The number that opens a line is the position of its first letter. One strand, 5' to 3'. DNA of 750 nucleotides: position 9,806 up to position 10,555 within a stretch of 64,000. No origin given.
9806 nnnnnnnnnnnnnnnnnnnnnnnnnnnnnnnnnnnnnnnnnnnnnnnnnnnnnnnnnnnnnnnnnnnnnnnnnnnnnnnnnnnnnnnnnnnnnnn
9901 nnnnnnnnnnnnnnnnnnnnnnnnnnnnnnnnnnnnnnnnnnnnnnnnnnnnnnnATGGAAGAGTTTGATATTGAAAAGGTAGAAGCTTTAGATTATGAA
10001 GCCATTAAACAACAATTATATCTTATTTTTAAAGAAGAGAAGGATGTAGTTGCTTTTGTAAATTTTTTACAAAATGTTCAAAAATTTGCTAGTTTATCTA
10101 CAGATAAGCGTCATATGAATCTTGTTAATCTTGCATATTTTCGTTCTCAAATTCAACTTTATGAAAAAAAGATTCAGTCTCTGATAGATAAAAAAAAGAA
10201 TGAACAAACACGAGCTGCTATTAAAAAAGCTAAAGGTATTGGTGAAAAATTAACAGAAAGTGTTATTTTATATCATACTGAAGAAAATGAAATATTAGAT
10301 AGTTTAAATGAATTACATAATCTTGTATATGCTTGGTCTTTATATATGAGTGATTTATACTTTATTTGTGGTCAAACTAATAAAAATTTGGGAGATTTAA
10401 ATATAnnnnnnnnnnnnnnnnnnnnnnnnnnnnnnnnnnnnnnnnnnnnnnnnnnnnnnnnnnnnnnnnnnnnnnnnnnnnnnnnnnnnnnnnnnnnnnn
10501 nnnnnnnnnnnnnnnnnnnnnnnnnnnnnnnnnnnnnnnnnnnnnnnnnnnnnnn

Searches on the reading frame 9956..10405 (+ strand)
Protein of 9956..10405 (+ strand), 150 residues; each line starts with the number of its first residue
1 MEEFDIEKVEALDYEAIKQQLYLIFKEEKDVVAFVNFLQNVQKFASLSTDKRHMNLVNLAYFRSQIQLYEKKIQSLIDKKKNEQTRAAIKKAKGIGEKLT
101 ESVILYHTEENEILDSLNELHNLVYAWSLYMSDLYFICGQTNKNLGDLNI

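Call 13: find_encoding_contigs(protein=window:9956-10405:+, flank=10000, max_places=1)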
Protein window:9956-10405:+ (150 aa): 4 contigs read that carry it; 1 place shown.
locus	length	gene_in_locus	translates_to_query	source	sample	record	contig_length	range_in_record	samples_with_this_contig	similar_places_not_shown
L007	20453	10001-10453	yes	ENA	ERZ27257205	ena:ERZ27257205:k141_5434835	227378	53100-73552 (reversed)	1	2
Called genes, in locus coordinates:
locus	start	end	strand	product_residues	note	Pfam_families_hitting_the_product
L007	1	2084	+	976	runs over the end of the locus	-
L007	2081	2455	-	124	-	-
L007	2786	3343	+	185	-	-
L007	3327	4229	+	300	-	-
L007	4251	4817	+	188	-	-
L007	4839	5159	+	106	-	PF07693:KAP_NTPase (weak)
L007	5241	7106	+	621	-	PF02463:SMC_N, PF13476:AAA_23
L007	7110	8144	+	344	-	PF00149:Metallophos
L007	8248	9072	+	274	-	-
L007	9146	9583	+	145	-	-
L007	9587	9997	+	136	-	-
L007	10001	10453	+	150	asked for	-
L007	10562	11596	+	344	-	-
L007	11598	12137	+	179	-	PF00186:DHFR_1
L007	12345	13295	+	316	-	-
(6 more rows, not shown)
